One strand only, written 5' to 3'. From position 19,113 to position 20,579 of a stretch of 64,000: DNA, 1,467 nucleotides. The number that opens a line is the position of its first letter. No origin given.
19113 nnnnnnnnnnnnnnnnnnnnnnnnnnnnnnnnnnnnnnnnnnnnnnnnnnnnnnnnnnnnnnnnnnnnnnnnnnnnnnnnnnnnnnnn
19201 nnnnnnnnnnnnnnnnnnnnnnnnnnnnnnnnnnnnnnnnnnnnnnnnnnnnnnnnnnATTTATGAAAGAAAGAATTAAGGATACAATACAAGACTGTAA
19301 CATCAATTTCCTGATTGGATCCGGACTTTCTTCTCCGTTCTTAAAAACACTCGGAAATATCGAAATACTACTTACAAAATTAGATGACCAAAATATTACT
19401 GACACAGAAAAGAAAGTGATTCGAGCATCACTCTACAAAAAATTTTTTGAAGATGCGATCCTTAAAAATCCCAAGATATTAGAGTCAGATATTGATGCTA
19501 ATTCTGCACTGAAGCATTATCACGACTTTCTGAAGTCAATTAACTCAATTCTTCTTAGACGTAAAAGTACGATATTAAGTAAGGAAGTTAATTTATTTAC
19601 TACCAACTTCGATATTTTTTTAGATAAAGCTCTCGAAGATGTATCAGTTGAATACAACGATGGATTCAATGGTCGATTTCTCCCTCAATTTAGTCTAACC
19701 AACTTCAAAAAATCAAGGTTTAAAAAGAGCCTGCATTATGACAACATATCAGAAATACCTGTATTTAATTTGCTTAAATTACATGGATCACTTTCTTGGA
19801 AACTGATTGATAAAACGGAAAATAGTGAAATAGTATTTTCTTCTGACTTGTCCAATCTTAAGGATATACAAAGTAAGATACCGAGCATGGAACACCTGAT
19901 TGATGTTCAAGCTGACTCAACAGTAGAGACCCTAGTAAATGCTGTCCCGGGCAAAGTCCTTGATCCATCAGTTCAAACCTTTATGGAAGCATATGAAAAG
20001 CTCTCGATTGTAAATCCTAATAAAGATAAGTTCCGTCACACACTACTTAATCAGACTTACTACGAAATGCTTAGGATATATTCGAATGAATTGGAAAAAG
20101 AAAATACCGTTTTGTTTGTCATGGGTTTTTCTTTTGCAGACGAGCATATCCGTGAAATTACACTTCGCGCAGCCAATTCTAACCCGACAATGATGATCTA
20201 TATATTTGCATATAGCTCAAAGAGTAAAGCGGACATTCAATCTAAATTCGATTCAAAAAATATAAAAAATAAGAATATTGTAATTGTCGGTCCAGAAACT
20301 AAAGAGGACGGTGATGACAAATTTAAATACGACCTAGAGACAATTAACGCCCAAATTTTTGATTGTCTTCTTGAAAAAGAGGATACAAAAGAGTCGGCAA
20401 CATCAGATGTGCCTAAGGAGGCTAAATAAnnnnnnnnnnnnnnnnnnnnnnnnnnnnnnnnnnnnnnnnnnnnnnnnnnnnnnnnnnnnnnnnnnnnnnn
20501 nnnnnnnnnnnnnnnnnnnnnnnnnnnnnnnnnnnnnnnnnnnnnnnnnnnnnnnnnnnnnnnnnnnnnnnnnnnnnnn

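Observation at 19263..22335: SIR2-like plus HerA-like ATPase gene pair (SIR2-HerA type anti-phage system)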

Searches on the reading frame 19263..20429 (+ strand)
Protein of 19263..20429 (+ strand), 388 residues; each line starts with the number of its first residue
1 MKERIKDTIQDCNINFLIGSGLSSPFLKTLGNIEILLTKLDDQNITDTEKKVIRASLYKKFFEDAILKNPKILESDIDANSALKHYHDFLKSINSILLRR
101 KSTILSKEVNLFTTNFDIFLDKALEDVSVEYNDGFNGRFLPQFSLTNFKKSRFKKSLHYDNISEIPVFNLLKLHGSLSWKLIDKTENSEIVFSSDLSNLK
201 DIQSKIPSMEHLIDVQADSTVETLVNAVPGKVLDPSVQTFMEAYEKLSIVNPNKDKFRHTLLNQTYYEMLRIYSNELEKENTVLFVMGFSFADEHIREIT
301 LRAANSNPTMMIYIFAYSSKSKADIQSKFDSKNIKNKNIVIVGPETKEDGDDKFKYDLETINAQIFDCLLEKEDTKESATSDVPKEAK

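Call 3: search_protein_families(library=pfam, proteins=[window:19263-20429:+], max_evalue=0.01)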
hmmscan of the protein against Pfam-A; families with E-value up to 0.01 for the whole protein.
window:19263-20429:+ (388 aa): 1 family
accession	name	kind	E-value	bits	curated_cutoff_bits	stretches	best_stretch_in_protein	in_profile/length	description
PF13289.12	SIR2_2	-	4.2e-13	50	24.5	2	257-335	63-139/141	SIR2-like domain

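Call 4: search_protein_families(library=padloc, proteins=[window:19263-20429:+], max_evalue=0.01)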
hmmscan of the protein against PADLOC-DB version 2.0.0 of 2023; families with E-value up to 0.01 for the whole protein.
window:19263-20429:+ (388 aa): 25 families
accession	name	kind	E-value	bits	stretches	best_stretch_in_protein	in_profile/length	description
PDLC04080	SIR2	-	4.4e-62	208.2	2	4-201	16-220/347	-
PDLC04089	SIR2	-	2.8e-52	176.1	2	3-182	9-184/336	-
PDLC04084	SIR2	-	3e-32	110.4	2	252-354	280-376/414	-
PDLC04093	SIR2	-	1.3e-28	98.1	2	105-196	148-231/395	-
PDLC02186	SIR2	-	1.2e-26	91.7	2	235-342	252-367/412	-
PDLC04076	SIR2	-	1.4e-22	78.5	2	238-316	254-332/406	-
PDLC04094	SIR2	-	7.2e-21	72.8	2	53-191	103-219/399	-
PDLC04081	SIR2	-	1.5e-19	68.4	2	98-200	127-224/345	-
PDLC04090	SIR2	-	7.8e-19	66.1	2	260-353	295-383/426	-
PDLC04087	SIR2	-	1.2e-16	58.6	2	95-186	119-203/343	-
PDLC04079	SIR2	-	4.1e-16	56.6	2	52-195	134-275/430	-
PDLC04088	SIR2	-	3.3e-15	54.1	2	90-185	153-240/390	-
PDLC04082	SIR2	-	2.8e-14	50.8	2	52-186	60-209/345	-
PDLC04085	SIR2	-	4.5e-14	50.1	1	96-340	189-403/463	-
PDLC04075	SIR2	-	1.9e-13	48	2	248-319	280-350/414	-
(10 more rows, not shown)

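Call 6: search_solved_structures(query=window:19263-20429:+, max_evalue=0.01, show_alignments=2)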
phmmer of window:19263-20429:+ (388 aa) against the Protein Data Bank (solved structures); distinct sequences matched with E-value up to 0.01: 3.
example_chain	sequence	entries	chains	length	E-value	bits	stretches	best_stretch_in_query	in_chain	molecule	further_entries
8j4u_A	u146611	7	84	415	9.1e-18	67.7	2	48-193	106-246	SIR2-like domain-containing protein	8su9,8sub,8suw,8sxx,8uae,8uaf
8yhx_G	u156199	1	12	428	2.1e-13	53.3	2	70-194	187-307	SIR2 family protein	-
8w9l_A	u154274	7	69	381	1.7e-12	50.3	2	83-186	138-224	SIR2-like domain-containing protein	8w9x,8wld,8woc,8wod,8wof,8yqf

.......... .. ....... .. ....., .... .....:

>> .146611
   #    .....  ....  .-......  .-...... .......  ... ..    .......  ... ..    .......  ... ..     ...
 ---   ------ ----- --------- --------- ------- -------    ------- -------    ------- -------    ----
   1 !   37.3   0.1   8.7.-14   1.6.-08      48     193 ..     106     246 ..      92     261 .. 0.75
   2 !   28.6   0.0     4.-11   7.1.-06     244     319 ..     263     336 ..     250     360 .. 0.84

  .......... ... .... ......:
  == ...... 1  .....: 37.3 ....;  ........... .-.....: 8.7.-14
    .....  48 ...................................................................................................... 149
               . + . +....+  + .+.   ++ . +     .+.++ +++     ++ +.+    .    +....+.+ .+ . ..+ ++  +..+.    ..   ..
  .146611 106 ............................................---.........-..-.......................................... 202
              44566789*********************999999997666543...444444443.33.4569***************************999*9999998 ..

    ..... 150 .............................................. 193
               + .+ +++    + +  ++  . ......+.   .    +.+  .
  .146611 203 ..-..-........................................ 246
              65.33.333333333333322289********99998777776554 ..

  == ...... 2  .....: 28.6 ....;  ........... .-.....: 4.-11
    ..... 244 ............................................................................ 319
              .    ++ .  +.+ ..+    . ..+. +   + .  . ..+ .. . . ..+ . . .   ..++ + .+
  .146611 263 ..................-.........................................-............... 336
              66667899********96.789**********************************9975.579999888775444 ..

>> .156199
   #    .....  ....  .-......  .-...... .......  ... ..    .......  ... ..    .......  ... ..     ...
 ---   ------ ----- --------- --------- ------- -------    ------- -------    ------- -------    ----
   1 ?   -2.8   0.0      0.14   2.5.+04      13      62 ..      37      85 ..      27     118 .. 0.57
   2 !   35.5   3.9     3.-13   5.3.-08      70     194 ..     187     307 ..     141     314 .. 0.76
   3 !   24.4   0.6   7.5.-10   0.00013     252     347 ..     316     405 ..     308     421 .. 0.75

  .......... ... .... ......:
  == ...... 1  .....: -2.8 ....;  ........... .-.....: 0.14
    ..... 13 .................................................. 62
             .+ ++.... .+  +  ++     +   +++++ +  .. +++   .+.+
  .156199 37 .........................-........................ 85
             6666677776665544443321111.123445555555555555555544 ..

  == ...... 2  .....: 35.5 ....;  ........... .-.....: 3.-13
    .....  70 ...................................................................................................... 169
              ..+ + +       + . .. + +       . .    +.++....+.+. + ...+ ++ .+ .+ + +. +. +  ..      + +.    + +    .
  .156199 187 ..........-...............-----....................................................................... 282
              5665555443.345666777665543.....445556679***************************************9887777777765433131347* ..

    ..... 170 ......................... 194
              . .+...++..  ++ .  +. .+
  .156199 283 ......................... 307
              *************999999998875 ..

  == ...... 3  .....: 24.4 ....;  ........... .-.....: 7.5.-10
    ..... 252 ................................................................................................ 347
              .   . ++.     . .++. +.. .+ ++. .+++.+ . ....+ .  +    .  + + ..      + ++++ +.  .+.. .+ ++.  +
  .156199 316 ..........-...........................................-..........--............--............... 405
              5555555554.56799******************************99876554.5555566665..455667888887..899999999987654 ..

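Call 14: find_encoding_contigs(protein=window:19263-20429:+, flank=10000, max_places=6)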
Protein window:19263-20429:+ (388 aa): 20 contigs read that carry it; 6 places shown.
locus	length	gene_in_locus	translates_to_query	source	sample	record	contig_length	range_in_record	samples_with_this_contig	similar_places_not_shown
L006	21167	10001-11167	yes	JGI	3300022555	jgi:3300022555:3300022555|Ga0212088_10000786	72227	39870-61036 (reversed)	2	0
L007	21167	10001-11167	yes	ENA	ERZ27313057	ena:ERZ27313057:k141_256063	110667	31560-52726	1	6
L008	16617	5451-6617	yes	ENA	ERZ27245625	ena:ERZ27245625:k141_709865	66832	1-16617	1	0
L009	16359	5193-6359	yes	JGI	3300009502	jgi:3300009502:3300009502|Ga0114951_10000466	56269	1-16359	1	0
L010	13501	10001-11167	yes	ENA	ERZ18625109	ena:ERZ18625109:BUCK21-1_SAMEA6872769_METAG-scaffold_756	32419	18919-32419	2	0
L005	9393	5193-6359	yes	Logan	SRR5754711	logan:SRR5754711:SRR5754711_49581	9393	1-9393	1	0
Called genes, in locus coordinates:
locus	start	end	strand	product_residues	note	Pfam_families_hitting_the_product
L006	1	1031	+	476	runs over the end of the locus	-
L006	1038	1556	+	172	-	-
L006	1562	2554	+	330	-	-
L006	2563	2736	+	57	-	-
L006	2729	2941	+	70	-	-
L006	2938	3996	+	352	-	-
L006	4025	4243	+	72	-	-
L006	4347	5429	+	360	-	PF02661:Fic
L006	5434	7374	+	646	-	PF01555:N6_N4_Mtase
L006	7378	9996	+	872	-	PF04851:ResIII, PF00270:DEAD, PF19778:RE_endonuc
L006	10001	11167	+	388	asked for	PF13289:SIR2_2 (weak)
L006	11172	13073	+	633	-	PF01935:DUF87, PF04851:ResIII (faint)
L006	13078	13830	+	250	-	PF12705:PDDEXK_1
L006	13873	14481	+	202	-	PF10544:T5orf172, PF13455:MUG113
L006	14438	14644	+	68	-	-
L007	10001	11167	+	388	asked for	PF13289:SIR2_2 (weak)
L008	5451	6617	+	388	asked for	PF13289:SIR2_2 (weak)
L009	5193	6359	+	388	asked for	PF13289:SIR2_2 (weak)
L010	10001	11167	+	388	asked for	PF13289:SIR2_2 (weak)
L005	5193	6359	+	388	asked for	PF13289:SIR2_2 (weak)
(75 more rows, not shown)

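Call 35: find_homologous_proteins(query=window:19263-20429:+, max_evalue=0.00001)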
Query window:19263-20429:+ (388 aa): 3184 proteins with E <= 0.00001 among 8000 candidates; the best 120 are listed.
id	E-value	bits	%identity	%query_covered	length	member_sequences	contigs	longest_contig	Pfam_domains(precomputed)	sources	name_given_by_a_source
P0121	1.7e-210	716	84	99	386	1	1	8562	PF13289.13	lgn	-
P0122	1.3e-208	710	82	100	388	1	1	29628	PF13289.13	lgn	-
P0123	2.8e-206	703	82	100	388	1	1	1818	PF13289.13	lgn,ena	-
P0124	1.2e-205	701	82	99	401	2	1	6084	PF13289.13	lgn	-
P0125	2.4e-155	535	64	99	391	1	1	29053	PF13289.13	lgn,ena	-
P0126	5.3e-153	527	62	100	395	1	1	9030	PF13289.13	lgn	-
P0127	2.1e-152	525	64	98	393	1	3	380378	PF13289.13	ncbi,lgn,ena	ncbi:MAG: hypothetical protein AAB553_01320 [Patescibacteria group bacterium]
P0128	9.4e-152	523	65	96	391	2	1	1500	PF13289.13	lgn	-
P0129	2.4e-151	522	64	97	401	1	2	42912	PF13289.13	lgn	-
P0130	4.8e-151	521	64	96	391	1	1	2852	PF13289.13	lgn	-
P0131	4.9e-151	521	61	99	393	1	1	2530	PF13289.13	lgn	-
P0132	5.9e-151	521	65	96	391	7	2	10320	PF13289.13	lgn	-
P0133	6.6e-151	520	62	99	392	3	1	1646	PF13289.13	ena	-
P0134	1.2e-150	520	63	97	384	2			PF13289.13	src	-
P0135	1.4e-150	519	62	99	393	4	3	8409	PF13289.13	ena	-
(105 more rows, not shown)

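Call 47: predict_structure(alignment_id=A1)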
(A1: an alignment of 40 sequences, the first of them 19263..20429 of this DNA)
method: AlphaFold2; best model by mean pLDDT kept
length: 388 residues; sequences in the alignment: 40
mean_pLDDT: 78.3   pTM: 0.81
mean pLDDT of the five models: 78.3, 78.3, 77.2, 73.7, 73.5
residues with pLDDT >= 90: 88; 70-90: 217; 50-70: 41; < 50: 42
segments of 3 or more residues with pLDDT < 50: 26-28, 150-164, 252-256, 372-388
pLDDT, mean of each block of 10 residues (from residue 1): 79 87 60 80 90 93 85 85 90 82 62 80 82 61 62 35 60 85 77 87 93 89 92 92 85 55 83 89 88 83 89 91 84 80 87 87 81 40 35
secondary structure, 60 per line:
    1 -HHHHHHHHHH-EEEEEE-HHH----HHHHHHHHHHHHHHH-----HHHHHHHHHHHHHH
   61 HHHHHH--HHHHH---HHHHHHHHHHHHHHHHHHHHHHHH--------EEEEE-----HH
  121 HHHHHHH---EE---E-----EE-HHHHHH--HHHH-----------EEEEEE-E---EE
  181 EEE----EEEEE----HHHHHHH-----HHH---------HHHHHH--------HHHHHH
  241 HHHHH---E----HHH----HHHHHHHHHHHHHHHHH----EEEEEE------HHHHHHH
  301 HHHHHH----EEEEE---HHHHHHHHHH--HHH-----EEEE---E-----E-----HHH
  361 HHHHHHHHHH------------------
elements in order: H2-11 E13-18 H27-41 H47-66 H69-73 H77-100 E109-113 H119-127 H145-150 H153-156 E168-173 E179-183 E188-192 H197-203 H221-226 H235-245 H261-277 E282-287 H294-306 E311-315 H319-328 E339-342 H358-370
